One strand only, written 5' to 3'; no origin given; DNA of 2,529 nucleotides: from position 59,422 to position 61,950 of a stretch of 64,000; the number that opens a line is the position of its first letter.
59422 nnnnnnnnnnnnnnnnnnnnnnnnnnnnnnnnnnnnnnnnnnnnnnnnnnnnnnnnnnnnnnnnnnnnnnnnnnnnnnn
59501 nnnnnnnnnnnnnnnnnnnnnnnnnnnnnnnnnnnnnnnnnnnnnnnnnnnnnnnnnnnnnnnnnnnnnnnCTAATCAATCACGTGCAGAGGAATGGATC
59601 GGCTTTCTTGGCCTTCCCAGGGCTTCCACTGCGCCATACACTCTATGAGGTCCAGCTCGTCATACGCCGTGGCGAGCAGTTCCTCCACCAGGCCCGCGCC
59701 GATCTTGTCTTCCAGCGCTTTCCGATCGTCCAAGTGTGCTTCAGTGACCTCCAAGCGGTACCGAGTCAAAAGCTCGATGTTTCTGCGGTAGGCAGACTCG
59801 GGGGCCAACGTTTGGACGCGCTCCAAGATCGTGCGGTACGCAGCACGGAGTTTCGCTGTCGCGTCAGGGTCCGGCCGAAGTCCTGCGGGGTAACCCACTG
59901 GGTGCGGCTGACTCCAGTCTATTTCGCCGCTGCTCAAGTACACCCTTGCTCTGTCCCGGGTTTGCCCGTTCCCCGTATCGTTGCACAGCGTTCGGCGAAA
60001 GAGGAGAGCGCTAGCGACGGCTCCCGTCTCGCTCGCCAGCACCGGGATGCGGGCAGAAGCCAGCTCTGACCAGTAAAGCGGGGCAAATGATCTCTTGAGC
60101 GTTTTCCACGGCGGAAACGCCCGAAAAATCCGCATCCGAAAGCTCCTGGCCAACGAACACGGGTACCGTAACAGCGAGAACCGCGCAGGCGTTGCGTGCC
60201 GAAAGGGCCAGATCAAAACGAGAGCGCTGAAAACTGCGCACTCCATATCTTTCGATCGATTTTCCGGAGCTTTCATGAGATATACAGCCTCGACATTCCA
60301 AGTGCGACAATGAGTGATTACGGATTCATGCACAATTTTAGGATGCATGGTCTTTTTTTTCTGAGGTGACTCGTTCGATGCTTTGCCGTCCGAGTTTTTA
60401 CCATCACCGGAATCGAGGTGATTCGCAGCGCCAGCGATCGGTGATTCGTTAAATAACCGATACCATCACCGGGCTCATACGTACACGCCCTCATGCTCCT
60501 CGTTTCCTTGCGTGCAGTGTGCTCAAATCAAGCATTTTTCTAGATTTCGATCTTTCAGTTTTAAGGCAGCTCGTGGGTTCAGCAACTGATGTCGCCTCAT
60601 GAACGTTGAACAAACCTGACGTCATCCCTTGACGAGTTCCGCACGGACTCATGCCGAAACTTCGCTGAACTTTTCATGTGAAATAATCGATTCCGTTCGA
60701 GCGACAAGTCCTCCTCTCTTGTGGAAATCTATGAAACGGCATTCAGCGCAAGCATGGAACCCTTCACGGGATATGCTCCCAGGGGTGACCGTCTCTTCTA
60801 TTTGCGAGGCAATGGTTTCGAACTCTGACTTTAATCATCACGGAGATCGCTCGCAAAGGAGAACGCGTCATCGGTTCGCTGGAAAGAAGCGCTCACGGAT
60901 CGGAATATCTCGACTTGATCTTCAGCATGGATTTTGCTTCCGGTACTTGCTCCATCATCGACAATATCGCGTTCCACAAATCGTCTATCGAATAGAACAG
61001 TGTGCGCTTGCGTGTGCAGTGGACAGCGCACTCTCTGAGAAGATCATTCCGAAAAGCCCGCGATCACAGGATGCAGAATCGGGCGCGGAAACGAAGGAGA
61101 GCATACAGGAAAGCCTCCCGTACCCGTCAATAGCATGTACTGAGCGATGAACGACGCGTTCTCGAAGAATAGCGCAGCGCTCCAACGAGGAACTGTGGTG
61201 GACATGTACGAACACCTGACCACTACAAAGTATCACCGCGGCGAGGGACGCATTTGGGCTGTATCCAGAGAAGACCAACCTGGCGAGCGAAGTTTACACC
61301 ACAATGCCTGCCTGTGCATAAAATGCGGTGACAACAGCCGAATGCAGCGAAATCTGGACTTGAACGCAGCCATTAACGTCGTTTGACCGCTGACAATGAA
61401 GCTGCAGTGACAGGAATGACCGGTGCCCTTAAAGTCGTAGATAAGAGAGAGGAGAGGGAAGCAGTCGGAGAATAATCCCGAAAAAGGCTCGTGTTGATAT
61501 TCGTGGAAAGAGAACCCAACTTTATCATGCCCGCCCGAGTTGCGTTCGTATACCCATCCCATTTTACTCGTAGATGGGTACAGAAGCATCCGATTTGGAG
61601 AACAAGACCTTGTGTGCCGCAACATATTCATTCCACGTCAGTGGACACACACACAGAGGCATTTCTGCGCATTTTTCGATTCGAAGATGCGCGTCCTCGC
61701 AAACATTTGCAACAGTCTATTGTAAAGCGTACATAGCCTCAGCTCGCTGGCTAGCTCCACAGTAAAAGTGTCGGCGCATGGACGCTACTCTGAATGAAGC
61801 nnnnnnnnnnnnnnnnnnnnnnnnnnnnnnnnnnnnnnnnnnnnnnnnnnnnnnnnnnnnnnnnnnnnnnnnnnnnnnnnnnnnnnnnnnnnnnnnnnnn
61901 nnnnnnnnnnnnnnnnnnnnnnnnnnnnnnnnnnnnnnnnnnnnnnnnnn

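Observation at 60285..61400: A second, compact TnpB-like family (family 2) present as at least seven decayed fragments across the window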

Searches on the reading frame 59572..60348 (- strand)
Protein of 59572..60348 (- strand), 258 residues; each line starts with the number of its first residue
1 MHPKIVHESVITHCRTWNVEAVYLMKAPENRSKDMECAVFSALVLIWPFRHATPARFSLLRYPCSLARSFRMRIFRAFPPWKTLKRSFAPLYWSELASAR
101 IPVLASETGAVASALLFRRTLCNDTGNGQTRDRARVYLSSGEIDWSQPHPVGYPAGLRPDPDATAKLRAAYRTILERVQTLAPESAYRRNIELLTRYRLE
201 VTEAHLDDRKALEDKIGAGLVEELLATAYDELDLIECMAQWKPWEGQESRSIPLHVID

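Call 8: search_protein_families(library=pfam, proteins=[window:59572-60348:-], max_evalue=1)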
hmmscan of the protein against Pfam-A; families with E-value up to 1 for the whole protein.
window:59572-60348:- (258 aa): 1 family
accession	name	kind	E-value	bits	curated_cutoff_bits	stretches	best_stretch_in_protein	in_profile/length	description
PF04716.19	ETC_C1_NDUFA5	-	1.6e-13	50.6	27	1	156-223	1-67/67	ETC complex I subunit conserved region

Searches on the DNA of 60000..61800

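Call 82: search_rna_families(source=window, start=60000, end=61800, threshold=evalue, max_evalue=1)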
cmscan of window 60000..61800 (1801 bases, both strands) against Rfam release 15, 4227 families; matches with E-value up to 1: 0.
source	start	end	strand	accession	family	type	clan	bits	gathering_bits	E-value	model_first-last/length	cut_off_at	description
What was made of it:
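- On Fanzor/TnpB system: There were no Rfam matches (call 82).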

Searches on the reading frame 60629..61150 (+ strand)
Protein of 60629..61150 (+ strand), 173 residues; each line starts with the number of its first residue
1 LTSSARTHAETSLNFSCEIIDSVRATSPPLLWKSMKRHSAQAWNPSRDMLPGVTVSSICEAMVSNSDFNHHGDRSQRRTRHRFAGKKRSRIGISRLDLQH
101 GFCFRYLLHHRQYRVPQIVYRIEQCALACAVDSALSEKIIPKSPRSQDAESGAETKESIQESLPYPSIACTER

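Call 8: search_protein_families(library=pfam, proteins=[window:60629-61150:+], max_evalue=1)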
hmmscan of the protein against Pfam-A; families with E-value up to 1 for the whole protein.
window:60629-61150:+ (173 aa): 1 family
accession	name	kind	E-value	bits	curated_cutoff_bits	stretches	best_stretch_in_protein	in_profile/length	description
PF16178.10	Anoct_dimer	-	0.23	11.8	22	1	80-117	157-194/221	Anoctamin, dimerisation domain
